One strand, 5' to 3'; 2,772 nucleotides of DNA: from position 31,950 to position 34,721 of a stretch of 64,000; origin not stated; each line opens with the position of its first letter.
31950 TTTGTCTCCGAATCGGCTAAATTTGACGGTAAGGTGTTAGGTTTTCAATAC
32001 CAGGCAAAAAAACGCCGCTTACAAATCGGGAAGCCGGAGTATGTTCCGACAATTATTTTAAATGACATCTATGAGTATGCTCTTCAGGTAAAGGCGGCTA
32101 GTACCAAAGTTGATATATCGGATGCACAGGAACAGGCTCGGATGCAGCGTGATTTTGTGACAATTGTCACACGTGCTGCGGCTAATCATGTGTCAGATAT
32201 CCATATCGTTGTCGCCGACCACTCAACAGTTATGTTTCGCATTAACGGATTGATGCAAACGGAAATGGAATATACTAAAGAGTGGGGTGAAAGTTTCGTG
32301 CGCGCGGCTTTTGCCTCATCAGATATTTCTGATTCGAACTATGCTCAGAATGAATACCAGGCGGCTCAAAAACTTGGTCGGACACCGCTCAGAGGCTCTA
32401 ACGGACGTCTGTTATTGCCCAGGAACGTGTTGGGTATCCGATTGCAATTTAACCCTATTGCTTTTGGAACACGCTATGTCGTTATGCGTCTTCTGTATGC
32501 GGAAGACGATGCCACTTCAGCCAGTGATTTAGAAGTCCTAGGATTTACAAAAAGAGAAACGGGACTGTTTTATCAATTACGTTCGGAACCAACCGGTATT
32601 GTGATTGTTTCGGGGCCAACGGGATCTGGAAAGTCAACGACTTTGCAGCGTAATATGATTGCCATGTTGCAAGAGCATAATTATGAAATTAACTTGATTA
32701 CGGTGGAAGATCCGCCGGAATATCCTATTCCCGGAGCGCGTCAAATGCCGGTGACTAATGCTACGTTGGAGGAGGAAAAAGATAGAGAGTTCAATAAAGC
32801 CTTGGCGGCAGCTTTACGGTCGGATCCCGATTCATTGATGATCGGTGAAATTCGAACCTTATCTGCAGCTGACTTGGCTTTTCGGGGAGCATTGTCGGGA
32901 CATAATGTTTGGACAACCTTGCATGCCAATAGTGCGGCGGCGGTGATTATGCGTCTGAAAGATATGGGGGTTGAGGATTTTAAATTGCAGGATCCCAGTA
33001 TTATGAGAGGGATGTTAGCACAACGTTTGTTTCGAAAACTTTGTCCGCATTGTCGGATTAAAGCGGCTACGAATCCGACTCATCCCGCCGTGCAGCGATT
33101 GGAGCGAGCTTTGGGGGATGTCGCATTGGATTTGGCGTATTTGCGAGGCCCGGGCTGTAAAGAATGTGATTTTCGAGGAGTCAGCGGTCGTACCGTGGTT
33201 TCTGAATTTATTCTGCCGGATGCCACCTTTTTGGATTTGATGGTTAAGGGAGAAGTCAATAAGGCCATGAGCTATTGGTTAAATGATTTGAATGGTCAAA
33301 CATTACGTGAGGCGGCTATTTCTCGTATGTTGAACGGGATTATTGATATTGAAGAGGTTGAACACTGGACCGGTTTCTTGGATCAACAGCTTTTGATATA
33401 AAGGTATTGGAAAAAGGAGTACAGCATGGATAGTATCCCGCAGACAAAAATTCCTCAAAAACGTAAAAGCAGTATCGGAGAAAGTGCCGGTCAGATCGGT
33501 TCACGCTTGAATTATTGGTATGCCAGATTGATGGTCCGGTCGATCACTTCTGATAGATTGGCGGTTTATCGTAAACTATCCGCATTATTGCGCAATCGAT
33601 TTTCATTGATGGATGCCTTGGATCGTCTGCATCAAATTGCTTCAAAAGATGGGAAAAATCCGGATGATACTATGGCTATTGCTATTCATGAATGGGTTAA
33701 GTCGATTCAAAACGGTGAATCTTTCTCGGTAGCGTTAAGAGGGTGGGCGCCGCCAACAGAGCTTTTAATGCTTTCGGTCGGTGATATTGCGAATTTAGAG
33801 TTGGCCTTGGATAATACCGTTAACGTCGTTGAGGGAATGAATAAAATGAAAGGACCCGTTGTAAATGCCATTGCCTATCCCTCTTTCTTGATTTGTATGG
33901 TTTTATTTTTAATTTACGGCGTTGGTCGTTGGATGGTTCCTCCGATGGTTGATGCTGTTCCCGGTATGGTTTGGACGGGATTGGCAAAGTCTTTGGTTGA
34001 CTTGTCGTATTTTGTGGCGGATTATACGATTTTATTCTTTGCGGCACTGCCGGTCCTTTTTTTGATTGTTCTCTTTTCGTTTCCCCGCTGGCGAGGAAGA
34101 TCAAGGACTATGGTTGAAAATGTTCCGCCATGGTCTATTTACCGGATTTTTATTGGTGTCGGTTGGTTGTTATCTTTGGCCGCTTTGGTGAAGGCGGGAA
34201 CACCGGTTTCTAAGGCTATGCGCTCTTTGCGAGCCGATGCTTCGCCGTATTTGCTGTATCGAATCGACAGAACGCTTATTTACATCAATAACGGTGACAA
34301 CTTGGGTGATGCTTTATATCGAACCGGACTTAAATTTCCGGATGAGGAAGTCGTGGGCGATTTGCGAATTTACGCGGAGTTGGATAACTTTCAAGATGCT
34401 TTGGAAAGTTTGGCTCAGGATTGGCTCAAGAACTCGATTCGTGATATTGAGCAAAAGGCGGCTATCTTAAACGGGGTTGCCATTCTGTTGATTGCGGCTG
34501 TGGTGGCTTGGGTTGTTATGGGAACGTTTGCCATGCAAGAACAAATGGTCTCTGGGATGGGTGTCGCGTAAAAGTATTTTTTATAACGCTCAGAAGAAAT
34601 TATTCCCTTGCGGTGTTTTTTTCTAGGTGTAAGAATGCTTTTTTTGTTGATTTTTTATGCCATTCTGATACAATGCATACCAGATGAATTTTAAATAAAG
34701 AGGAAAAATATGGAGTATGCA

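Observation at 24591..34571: Chromosomal type IVb-pilus-like / secretin-ATPase machine (PilL-N-O-P-Q-R-like order) without a prepilin or peptidase, next to an orphan VirB2/TrbC-type pilin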

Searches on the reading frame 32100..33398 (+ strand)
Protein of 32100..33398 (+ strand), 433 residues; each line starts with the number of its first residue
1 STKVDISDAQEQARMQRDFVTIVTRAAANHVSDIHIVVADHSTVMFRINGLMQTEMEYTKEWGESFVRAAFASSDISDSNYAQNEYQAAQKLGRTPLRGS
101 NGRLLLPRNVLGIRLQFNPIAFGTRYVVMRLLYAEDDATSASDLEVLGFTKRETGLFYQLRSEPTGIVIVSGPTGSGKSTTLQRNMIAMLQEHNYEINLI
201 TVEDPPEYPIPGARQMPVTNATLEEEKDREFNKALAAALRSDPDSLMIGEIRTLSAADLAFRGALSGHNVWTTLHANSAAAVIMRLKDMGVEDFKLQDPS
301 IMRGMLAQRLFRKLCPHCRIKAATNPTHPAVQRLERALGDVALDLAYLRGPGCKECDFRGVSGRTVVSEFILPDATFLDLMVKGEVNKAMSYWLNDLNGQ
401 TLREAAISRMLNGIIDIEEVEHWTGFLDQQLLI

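Call 15: find_related_loci(query=window:32100-33398:+, collection=genome_contigs, flank=10000)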
Query window:32100-33398:+ (433 aa) in genome_contigs; peptide patterns used: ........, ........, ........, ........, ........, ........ (x = any residue, [..] = any of these).
376 stretches matched a pattern; 337 encode a relative of the query (tblastn E <= 1e-3); the best 80 are kept; 80 distinct loci.
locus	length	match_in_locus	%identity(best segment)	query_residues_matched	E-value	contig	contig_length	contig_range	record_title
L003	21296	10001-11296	83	1-432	0e+0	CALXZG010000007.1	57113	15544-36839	MAG: uncultured Alphaproteobacteria bacterium isolate BRZ_KG__bin33 genome assembly, contig: BRZ_KG__NODE_690_length_571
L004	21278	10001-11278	83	7-432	0e+0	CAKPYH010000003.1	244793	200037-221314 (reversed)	MAG: uncultured Alphaproteobacteria bacterium isolate REFINED_METABAT215_TOP10_CONTIGS_1500_ASSEMBLY_K77_MERGED__Nepal_M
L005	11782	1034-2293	83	10-429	0e+0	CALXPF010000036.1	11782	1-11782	MAG: uncultured Alphaproteobacteria bacterium isolate BRZ_FB__bin41 genome assembly, contig: BRZ_FB__NODE_7192_length_11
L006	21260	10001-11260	83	10-429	0e+0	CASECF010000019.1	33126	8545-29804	uncultured Alphaproteobacteria bacterium isolate CO.O65.metabat-bins.242 genome assembly, contig: CO.O65.metabat-bins.24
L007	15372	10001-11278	82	7-432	0e+0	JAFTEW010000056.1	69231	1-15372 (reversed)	MAG: Alphaproteobacteria bacterium isolate RGIG3755 Roe_deer_Abomasum-1__c282012, whole genome shotgun sequence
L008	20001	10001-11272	82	10-432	0e+0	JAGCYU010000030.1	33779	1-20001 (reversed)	MAG: Alphaproteobacteria bacterium isolate RGIG10246 Yak_Rumen-5__c2161134, whole genome shotgun sequence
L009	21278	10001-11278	80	7-432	0e+0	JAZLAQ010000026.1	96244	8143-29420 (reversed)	MAG: Alphaproteobacteria bacterium isolate T1900045075_TC20190069.MAGScoT_cleanbin_000004 SGB_4630_k141_1811198, whole g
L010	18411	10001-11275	81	7-432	0e+0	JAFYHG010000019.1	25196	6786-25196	MAG: Alphaproteobacteria bacterium isolate RGIG7089 Sheep_Rumen.Co__c2430229, whole genome shotgun sequence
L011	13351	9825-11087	81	10-429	0e+0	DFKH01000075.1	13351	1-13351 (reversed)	MAG TPA_asm: Alphaproteobacteria bacterium UBA3650 UBA3650_contig_79021, whole genome shotgun sequence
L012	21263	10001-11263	82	10-429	0e+0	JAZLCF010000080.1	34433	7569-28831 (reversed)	MAG: Alphaproteobacteria bacterium isolate T1900045051_TC20190044.MAGScoT_cleanbin_000038 SGB_4529_k141_687958, whole ge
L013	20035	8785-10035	79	13-429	0e+0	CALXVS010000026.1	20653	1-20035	MAG: uncultured Alphaproteobacteria bacterium isolate BRZ_DV__bin2 genome assembly, contig: BRZ_DV__NODE_2507_length_206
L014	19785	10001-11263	81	10-429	0e+0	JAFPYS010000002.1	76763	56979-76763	MAG: Alphaproteobacteria bacterium isolate RGIG1596 Goat_Abomasum.Co__c265751, whole genome shotgun sequence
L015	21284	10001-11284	78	2-428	0e+0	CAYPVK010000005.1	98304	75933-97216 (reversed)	MAG TPA_asm: uncultured Lactobacillales bacterium isolate SRP313737_co1_115 genome assembly, contig: NODE_349_length_983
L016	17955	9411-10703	78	1-429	0e+0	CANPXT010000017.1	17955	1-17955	MAG: uncultured Alphaproteobacteria bacterium isolate Lapin-005__bin43 genome assembly, contig: Lapin-005__NODE_4144_len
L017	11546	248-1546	78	1-431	0e+0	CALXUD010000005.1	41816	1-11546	MAG: uncultured Alphaproteobacteria bacterium isolate BRZ_CV__bin99 genome assembly, contig: BRZ_CV__NODE_1321_length_41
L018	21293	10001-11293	77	1-429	0e+0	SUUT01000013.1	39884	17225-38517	MAG: Alphaproteobacteria bacterium isolate SIG53 NODE_21914_length_39884_cov_11.568780, whole genome shotgun sequence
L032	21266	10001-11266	76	10-431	0e+0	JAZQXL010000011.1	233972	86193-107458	MAG: Alphaproteobacteria bacterium isolate T1900045162_TC20190156.MAGScoT_cleanbin_000005 SGB_5084_k141_2020366, whole g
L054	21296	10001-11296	72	2-430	0e+0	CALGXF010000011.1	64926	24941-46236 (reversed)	MAG TPA_asm: uncultured Alphaproteobacteria bacterium isolate ERR1995250_bin.62_CONCOCT_v1.1_MAG genome assembly, contig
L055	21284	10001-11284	71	3-430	0e+0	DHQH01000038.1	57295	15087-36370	MAG TPA_asm: Alphaproteobacteria bacterium UBA5343 UBA5343_contig_103, whole genome shotgun sequence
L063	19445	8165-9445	72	7-430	0e+0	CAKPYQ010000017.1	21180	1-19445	MAG: uncultured Alphaproteobacteria bacterium isolate REFINED_METABAT215_TOP10_CONTIGS_1500_ASSEMBLY_K77_MERGED__Hadza_M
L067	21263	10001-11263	70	11-430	0e+0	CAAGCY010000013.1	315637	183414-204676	MAG TPA_asm: Alphaproteobacteria bacterium, isolate HGM16787, WGS project CAAGCY010000000 data, contig: SRS476139_58_k11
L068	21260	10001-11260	69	12-430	0e+0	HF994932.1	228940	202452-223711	Acetobacter sp. CAG:977 genomic scaffold, scf61, whole genome shotgun sequence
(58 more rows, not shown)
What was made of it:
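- The operon is conserved in 337 species genomes (call 15).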

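Call 19: search_protein_families(library=pfam, proteins=[L068:1470-3872:+, L055:7917-9617:+], max_evalue=1)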
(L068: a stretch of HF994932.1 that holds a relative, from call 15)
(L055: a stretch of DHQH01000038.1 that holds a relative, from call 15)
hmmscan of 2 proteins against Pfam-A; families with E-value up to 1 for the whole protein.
L068:1470-3872:+ (800 aa): 2 families
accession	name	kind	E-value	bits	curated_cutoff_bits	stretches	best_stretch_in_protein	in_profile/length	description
PF24114.1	DUF7388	-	0.011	15.7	27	1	347-394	94-141/251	Family of unknown function (DUF7388)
PF11983.13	FtsA_C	-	0.96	10.9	27.4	1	582-622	23-62/65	Cell division protein FtsA, C-terminal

L055:7917-9617:+ (566 aa): 1 family
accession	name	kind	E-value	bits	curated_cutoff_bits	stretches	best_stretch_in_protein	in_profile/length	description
PF13786.12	DUF4179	-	0.55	11.1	30.1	0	336-386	29-74/94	Domain of unknown function (DUF4179)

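Call 44: search_protein_families(library=ncbifam, proteins=[L055:12565-13191:+, L032:19290-19748:+, L018:17468-20173:-, L067:13019-16093:+, L067:16106-16978:+, L055:13515-14480:+], max_evalue=0.01)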
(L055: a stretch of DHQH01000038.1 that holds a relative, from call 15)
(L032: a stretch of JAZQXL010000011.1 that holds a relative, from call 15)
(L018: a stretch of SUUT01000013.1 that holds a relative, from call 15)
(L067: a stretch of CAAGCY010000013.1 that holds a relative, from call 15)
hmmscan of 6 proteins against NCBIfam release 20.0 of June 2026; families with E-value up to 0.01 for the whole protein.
L055:12565-13191:+ (208 aa): 1 family
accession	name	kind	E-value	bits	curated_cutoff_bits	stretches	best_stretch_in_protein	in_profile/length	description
TIGR02532.1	IV_pilin_GFxxxE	domain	0.0095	15.8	16.3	0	14-32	5-23/24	prepilin-type N-terminal cleavage/methylation domain-containing protein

L032:19290-19748:+ (152 aa): 0 families

L018:17468-20173:- (901 aa): 0 families

L067:13019-16093:+ (1024 aa): 0 families

L067:16106-16978:+ (290 aa): 0 families

L055:13515-14480:+ (321 aa): 19 families
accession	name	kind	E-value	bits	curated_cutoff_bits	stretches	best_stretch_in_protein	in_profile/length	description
TIGR01420.1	pilT_fam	subfamily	1.9e-31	109.6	319.1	1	39-270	45-271/343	PilT/PilU family type 4a pilus ATPase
NF041000.1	ATPase_ComGA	equivalog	6.9e-27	94.1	300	1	108-240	122-246/267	competence type IV pilus ATPase ComGA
TIGR02538.1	type_IV_pilB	equivalog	9e-25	87.3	675.65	1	93-238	294-431/564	type IV-A pilus assembly ATPase PilB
NF007755.0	PRK10436.1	equivalog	9e-22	77.3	617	1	93-238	197-334/465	type II secretion system protein GspE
TIGR02533.1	type_II_gspE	equivalog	3.1e-21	75.6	630.25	1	91-238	219-358/486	type II secretion system ATPase GspE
NF053534.1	T4PilAsmATPsTfpB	equivalog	1.5e-20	73.2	850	1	91-264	312-469/584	type IV pilus assembly ATPase TfpB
TIGR02525.1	plasmid_TraJ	equivalog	4.9e-18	65.2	368.3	1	76-266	114-298/372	plasmid transfer ATPase TraJ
NF058587.1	archaellum_moto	equivalog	4.1e-14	52.2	550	1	106-228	267-385/527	archaellum flagellar ATPase motor FlaI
TIGR02788.1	VirB11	equivalog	4.5e-14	52.2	249.95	1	117-270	147-296/308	P-type DNA transfer ATPase VirB11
TIGR02524.1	dot_icm_DotB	equivalog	9.7e-14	51.3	463.3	1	67-244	86-264/358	Dot/Icm type IV secretion system ATPase DotB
TIGR03819.1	heli_sec_ATPase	hypoth_equivalog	2e-11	43.7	373.15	1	106-265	170-326/340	TadA family conjugal transfer-associated ATPase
TIGR02782.1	TrbB_P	equivalog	3.9e-11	42.8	304.55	1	117-262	139-276/303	P-type conjugative transfer ATPase TrbB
NF053672.1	bindosome_BasE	exception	5.6e-11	41.9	1000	1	105-235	261-387/512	bindosome assembly system ATPase subunit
NF010425.0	PRK13851.1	equivalog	1.2e-09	37.5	461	1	115-256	163-304/344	type IV secretion system protein VirB11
NF010469.0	PRK13894.1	subfamily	2.8e-09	36.8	508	1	117-265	152-293/320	conjugal transfer ATPase TrbB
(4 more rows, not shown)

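Call 97: search_protein_families(library=pfam, proteins=[L063:17622-19445:+, L063:16371-17519:+, L067:16106-16978:+, L054:17036-17821:-, L018:17468-20173:-, L054:12606-13961:+, L067:13019-16093:+], max_evalue=0.01)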
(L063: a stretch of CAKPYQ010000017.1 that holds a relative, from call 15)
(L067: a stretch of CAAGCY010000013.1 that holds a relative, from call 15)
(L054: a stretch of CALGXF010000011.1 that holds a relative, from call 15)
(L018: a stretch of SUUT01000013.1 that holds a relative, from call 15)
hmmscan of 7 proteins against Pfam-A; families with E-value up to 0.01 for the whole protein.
L063:17622-19445:+ (608 aa): 3 families
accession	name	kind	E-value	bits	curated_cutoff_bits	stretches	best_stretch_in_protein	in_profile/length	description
PF02534.20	T4SS-DNA_transf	-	1.9e-51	175.8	20.1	2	380-589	202-397/468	Type IV secretory system Conjugative DNA transfer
PF12696.13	TraG-D_C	-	4e-21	75.7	22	1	497-590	1-95/126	TraM recognition site of TraD and TraG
PF10412.15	TrwB_AAD_bind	-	8.4e-16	58.3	20.5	1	448-586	205-334/387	Type IV secretion-system coupling protein DNA-binding domain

L063:16371-17519:+ (382 aa): 0 families

L067:16106-16978:+ (290 aa): 0 families

L054:17036-17821:- (261 aa): 0 families

L018:17468-20173:- (901 aa): 0 families

L054:12606-13961:+ (451 aa): 3 families
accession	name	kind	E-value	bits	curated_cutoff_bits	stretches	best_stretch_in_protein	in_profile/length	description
PF23106.1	EGF_Teneurin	-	1.2e-05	25.7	24.3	1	177-202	4-29/30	Teneurin-like EGF domain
PF07974.19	EGF_2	-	0.00019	22.2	22.1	1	175-200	5-32/32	EGF-like domain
PF07963.17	N_methyl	-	0.0055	16.7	21.2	1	6-29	3-26/27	Prokaryotic N-terminal methylation motif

L067:13019-16093:+ (1024 aa): 2 families
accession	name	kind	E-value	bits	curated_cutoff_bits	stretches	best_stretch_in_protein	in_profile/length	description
PF04790.18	Sarcoglycan_1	-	5.7e-05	23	32.5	1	408-479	149-218/259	Sarcoglycan complex subunit protein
PF10106.14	DUF2345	-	0.0079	16.5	30.7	1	454-507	87-140/151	Uncharacterized protein conserved in bacteria (DUF2345)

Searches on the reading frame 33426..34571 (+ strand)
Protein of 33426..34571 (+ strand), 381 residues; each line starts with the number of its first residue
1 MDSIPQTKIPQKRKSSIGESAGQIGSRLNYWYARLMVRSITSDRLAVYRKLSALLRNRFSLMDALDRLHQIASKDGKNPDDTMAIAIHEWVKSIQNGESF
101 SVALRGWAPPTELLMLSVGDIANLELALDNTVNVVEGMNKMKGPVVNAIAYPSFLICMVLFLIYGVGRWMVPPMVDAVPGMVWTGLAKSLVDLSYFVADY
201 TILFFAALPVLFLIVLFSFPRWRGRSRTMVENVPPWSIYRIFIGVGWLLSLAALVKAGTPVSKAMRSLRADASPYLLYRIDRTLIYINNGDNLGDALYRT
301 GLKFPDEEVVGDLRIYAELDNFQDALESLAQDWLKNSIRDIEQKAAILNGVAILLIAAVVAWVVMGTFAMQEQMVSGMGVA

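Call 3: search_protein_families(library=pfam, proteins=[window:33426-34571:+], max_evalue=0.01)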
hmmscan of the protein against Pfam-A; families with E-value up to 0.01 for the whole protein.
window:33426-34571:+ (381 aa): 1 family
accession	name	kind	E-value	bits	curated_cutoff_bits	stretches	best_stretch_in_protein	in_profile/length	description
PF00482.28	T2SSF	-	1.2e-23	83.9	25.2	2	247-367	1-122/125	Type II secretion system (T2SS), protein F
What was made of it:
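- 33426..34571 (+): PilR inner-membrane platform (GspF/PilC family). PF00482, 1.2e-23 (call 3).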

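Call 4: search_protein_families(library=ncbifam, proteins=[window:33426-34571:+], max_evalue=0.01)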
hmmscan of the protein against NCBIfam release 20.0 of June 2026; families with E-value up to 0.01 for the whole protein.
window:33426-34571:+ (381 aa): 5 families
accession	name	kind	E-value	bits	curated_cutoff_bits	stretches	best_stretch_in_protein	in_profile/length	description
NF041012.2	T4P_ComGB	equivalog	1.1e-13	51.2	240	1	46-299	5-257/332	competence type IV pilus assembly protein ComGB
TIGR02120.1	GspF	equivalog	7.3e-13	48.5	424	1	41-366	62-389/401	type II secretion system inner membrane protein GspF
NF007861.0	PRK10573.1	equivalog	1.8e-10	40.4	401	1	43-366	60-386/401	protein transport protein HofC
NF047826.1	T3SSXpsF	equivalog_domain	1.4e-07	30.7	650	1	32-368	55-394/405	type II secretion system protein XpsF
NF052607.1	T4PiliAsmPilCThrm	equivalog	2.4e-06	26.9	700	1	49-370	73-396/406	type IV pilus assembly protein PilC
